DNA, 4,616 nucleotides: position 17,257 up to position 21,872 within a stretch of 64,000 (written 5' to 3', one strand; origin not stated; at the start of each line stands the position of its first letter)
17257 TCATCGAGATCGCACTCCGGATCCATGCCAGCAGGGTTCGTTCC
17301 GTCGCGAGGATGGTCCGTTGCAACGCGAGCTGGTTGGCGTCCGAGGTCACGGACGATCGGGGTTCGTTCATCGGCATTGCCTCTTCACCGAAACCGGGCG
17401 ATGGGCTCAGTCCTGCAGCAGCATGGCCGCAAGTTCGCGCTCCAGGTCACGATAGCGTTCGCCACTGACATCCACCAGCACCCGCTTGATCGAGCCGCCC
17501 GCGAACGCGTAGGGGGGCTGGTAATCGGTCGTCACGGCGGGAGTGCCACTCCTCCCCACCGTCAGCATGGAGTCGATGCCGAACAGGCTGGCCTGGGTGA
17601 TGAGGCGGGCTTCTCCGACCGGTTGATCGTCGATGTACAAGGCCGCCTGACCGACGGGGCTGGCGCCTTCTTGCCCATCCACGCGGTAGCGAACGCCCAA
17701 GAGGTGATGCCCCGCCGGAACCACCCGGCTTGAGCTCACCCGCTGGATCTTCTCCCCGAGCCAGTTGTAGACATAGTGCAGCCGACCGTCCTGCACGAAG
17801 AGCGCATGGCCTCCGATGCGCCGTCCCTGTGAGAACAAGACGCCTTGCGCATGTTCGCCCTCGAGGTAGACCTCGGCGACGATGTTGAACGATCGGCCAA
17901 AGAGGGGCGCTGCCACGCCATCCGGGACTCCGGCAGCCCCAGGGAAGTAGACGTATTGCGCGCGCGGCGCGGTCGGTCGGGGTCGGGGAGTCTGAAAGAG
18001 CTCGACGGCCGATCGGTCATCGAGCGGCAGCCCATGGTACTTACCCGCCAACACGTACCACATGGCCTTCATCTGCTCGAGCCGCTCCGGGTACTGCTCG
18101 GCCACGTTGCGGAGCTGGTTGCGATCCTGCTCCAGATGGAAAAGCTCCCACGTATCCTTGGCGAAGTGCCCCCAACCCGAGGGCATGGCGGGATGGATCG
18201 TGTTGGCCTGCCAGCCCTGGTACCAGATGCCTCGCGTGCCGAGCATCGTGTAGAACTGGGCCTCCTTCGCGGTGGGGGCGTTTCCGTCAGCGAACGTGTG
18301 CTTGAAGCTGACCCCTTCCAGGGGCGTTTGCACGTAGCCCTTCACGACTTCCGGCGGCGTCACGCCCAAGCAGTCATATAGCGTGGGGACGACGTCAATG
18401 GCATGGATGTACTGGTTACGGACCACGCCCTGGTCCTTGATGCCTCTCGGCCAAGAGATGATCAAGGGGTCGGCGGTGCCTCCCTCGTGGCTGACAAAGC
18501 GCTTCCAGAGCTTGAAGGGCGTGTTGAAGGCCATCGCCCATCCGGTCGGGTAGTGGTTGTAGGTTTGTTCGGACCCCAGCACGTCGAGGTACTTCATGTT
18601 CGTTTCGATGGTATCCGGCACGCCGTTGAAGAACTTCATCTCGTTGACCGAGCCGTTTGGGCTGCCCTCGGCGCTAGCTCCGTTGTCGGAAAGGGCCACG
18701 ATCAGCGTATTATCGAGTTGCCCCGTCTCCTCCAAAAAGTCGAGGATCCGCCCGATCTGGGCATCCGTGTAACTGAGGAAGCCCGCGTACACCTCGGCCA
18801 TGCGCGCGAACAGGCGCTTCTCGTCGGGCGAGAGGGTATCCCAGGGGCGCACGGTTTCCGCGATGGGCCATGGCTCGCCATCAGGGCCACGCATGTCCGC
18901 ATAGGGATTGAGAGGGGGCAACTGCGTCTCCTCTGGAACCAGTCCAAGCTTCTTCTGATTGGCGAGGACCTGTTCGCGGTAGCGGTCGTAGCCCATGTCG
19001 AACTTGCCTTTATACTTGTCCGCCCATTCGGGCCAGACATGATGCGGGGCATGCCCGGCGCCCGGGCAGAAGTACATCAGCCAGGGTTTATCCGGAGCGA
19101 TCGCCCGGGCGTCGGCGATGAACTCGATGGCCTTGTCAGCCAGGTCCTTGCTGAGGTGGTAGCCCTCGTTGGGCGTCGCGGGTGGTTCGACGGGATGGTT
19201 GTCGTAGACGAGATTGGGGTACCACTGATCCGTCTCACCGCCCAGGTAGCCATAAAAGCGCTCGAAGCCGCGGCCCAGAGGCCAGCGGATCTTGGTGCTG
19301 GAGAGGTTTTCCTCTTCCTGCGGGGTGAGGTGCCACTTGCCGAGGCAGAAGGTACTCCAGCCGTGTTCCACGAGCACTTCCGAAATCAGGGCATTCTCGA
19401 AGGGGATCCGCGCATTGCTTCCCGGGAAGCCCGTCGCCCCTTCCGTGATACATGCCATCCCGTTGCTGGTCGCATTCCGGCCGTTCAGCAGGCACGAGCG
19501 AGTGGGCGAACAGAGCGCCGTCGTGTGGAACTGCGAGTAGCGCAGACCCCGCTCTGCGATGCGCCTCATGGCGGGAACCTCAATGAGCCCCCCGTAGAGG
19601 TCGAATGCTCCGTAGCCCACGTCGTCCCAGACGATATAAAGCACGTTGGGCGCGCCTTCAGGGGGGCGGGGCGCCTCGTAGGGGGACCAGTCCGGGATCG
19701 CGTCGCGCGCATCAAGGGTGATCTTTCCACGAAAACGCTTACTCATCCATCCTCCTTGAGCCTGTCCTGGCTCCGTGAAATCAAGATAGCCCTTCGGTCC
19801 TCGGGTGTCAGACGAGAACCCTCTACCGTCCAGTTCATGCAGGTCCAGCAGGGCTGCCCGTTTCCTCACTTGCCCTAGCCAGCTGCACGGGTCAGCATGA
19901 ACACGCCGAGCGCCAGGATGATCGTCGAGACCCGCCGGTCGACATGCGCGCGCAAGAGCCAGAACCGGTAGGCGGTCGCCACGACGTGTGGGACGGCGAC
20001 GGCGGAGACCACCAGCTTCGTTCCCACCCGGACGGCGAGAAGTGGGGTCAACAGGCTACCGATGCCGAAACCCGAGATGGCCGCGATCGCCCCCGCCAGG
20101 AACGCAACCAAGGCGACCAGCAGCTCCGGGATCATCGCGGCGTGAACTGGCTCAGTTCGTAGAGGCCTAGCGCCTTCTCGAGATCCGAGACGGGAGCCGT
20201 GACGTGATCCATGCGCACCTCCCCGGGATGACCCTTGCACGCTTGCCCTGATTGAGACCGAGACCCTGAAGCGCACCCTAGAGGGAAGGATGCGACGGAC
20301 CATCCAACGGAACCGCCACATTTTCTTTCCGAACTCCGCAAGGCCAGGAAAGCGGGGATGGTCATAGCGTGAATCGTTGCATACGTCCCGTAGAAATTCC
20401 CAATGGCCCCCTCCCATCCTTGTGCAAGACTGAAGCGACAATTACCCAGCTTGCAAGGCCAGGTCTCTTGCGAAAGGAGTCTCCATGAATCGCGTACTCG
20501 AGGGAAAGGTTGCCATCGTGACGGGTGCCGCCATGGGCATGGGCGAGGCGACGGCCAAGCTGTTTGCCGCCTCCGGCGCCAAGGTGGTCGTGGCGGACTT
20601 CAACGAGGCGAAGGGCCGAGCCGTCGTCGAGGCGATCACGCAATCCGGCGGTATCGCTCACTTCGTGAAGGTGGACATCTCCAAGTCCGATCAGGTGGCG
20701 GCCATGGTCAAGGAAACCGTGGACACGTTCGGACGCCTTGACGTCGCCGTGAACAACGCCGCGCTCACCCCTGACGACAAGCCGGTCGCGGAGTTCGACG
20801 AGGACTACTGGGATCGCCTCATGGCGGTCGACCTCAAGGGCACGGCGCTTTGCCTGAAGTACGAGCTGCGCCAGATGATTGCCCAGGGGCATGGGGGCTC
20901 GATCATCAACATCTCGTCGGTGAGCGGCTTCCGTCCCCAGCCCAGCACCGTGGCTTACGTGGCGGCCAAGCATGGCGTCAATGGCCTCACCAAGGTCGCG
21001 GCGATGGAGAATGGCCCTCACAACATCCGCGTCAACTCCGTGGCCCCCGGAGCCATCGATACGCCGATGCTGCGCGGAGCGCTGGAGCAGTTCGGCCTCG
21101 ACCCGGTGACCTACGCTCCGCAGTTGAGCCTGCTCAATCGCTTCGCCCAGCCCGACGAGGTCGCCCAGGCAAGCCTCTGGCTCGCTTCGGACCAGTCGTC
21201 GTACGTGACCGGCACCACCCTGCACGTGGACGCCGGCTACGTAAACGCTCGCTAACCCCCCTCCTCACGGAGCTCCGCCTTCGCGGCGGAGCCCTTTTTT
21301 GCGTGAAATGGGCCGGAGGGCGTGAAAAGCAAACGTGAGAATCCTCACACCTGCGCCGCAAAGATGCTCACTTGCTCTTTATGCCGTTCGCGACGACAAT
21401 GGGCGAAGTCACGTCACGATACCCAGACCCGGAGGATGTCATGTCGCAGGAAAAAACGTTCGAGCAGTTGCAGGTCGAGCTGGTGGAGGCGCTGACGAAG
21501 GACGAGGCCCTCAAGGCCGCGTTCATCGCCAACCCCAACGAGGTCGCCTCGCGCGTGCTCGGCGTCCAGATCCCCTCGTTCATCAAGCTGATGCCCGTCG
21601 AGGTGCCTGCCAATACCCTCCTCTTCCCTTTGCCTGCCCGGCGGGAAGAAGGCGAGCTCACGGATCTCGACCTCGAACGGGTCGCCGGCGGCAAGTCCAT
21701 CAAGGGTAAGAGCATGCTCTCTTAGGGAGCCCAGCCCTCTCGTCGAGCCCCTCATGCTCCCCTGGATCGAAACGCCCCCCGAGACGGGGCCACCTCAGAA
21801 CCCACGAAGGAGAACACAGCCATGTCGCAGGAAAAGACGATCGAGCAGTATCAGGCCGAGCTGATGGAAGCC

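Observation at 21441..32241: NHLP-leader peptide locus with Cys-free cores, no visible maturase and an expanded diderm export operon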

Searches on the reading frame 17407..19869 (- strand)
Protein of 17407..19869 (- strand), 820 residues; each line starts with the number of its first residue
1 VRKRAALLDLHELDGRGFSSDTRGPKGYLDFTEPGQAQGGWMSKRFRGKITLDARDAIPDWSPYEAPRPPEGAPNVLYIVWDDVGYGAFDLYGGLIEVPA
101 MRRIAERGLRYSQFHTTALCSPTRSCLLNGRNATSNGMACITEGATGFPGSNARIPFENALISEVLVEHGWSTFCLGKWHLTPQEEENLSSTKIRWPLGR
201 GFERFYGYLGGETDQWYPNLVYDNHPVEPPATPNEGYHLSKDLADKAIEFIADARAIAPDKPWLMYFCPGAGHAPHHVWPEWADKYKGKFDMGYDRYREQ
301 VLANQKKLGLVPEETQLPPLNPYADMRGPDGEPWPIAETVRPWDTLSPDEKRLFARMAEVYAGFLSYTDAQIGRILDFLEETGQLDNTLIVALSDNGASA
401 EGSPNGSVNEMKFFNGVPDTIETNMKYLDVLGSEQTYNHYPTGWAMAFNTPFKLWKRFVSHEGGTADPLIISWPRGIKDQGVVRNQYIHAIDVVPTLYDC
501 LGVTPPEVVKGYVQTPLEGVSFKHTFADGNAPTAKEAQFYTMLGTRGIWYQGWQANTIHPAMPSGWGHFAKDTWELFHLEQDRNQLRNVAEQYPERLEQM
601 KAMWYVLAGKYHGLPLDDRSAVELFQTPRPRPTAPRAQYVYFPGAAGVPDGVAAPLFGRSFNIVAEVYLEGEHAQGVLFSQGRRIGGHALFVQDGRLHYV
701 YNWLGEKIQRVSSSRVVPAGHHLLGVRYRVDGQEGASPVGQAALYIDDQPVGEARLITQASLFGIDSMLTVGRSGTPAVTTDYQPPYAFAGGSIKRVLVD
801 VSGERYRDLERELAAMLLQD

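Call 13: search_protein_families(library=pfam, proteins=[window:17407-19869:-], max_evalue=0.01)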
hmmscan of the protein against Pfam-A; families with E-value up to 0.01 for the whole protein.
window:17407-19869:- (820 aa): 2 families
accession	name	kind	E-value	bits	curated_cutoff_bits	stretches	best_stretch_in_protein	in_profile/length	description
PF00884.28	Sulfatase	-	3.8e-60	204.2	25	1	74-503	1-301/301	Sulfatase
PF16347.10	SGSH_C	-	1.9e-08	35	29.3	1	456-517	8-67/154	N-sulphoglucosamine sulphohydrolase, C-terminal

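Call 14: search_protein_families(library=ncbifam, proteins=[window:17407-19869:-], max_evalue=0.001)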
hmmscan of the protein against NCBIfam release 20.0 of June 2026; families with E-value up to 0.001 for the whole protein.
window:17407-19869:- (820 aa): 4 families
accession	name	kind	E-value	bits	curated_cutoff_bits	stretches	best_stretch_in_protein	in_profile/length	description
NF010322.0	PRK13759.1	equivalog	1.6e-22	79.7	481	3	73-186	6-112/486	arylsulfatase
NF045661.1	HdlasePehA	equivalog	9.2e-18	64.1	900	2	355-397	278-320/506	phosphoric/sulfuric ester hydrolase PehA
TIGR03417.1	chol_sulfatase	equivalog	2.6e-17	62.9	433.45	2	356-415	250-307/500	choline-sulfatase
NF052527.1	Mn_arylsulf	exception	6.1e-08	32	850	0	74-184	2-106/479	manganese-dependent arylsulfatase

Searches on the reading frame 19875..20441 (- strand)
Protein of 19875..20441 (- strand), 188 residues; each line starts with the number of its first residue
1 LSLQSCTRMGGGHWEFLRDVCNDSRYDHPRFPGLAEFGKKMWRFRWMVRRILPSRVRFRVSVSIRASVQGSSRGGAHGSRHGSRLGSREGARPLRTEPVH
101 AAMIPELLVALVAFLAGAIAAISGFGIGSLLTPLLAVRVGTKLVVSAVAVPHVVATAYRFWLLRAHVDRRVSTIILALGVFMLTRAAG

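Call 69: search_protein_families(library=pfam, proteins=[window:19875-20441:-], max_evalue=0.001)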
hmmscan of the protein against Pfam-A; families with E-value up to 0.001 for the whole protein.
window:19875-20441:- (188 aa): 1 family
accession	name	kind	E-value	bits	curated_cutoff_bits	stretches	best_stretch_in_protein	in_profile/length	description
PF01925.25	TauE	-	0.00015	22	32.6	1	110-181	2-75/237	Sulfite exporter TauE/SafE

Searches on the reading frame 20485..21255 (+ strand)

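Call 13: search_protein_families(library=pfam, proteins=[window:20485-21255:+], max_evalue=0.01)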
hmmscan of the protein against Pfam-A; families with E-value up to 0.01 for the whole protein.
window:20485-21255:+ (256 aa): 7 families
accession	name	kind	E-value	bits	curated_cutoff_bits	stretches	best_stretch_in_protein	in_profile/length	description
PF13561.12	adh_short_C2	-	3.5e-69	233.4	27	1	14-252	1-235/236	Enoyl-(Acyl carrier protein) reductase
PF00106.31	adh_short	-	1.1e-57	195.1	26.6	1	8-198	1-189/195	short chain dehydrogenase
PF08659.16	KR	-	8.1e-15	55.6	22.6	1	10-170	3-161/180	KR domain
PF23441.1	SDR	-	6.3e-05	22.9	27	1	63-202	68-205/258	SDR-like rossmann domain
PF03435.24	Sacchrp_dh_NADP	-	8.3e-05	23.4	25.1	1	18-80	8-70/129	Saccharopine dehydrogenase NADP binding domain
PF01370.27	Epimerase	-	0.0022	17.9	20.9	1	11-129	2-108/240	NAD dependent epimerase/dehydratase family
PF02737.24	3HCDH_N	-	0.0061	16.9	22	1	14-76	6-65/180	3-hydroxyacyl-CoA dehydrogenase, NAD binding domain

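Call 14: search_protein_families(library=ncbifam, proteins=[window:20485-21255:+], max_evalue=0.001)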
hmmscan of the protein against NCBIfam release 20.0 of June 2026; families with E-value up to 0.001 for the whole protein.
window:20485-21255:+ (256 aa): 234 families (the best 25 are shown)
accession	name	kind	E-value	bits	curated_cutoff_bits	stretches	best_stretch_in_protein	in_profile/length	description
NF004818.0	PRK06172.1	equivalog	3.3e-79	265.8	336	1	1-253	1-251/253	SDR family oxidoreductase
NF005559.1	PRK07231.1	subfamily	2.5e-72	243.4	215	1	5-253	2-248/249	glucose 1-dehydrogenase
NF004198.0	PRK05653.1-3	equivalog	2.4e-68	230.3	296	1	3-251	3-245/248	3-oxoacyl-ACP reductase FabG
NF004791.0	PRK06138.1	equivalog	4.4e-68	229.3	312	1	5-253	3-250/252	SDR family oxidoreductase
NF005681.0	PRK07478.1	subfamily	1.9e-65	220.8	267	1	4-252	3-249/254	SDR family oxidoreductase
NF009466.0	PRK12826.1-2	subfamily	1.2e-64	218.2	222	1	8-252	4-244/248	3-oxoacyl-ACP reductase FabG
NF053701.1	CsHdxCHCADhChcB2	equivalog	2.7e-63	213.7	350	1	5-253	1-243/245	cis-4-hydroxycyclohexanecarboxylate dehydrogenase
TIGR03971.1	SDR_subfam_1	subfamily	3.6e-62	210.1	300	1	5-253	1-269/271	mycofactocin-coupled SDR family oxidoreductase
NF009093.0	PRK12429.1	subfamily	6e-62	209.2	258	1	5-253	3-257/259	3-hydroxybutyrate dehydrogenase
NF053702.1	TrHdxCHCADhChcB1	equivalog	1.9e-60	204.3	400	1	6-252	3-240/250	trans-4-hydroxycyclohexanecarboxylate dehydrogenase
NF006366.0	PRK08589.1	equivalog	4.7e-60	203.2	386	1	5-253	4-253/272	SDR family oxidoreductase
NF006493.1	PRK08936.1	subfamily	1.8e-59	201.2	420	1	2-252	2-250/261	glucose-1-dehydrogenase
NF009384.0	PRK12743.1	equivalog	3.1e-59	200.3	264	1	8-254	7-249/258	SDR family oxidoreductase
TIGR01830.1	3oxo_ACP_reduc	equivalog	3.5e-59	200.4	297.75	1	10-251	1-237/239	3-oxoacyl-[acyl-carrier-protein] reductase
NF005469.0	PRK07063.1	equivalog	4.6e-59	200.1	306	1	3-252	3-254/260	SDR family oxidoreductase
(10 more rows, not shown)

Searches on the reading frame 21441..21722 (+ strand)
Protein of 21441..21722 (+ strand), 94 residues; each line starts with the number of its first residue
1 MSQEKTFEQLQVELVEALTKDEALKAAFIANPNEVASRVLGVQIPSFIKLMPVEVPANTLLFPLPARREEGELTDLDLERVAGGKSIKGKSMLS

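Call 6: search_protein_families(library=ncbifam, proteins=[window:21441-21722:+], max_evalue=0.01)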
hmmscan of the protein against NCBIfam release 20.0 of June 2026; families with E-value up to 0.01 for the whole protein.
window:21441-21722:+ (94 aa): 1 family
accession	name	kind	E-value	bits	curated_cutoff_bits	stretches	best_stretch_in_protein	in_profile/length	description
TIGR03793.1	leader_NHLP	domain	3.9e-13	49.1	50.9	1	8-84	3-77/77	NHLP leader peptide family RiPP precursor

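Call 7: search_protein_families(library=pfam, proteins=[window:21441-21722:+], max_evalue=0.01)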
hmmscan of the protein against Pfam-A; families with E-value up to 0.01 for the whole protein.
window:21441-21722:+ (94 aa): 0 families
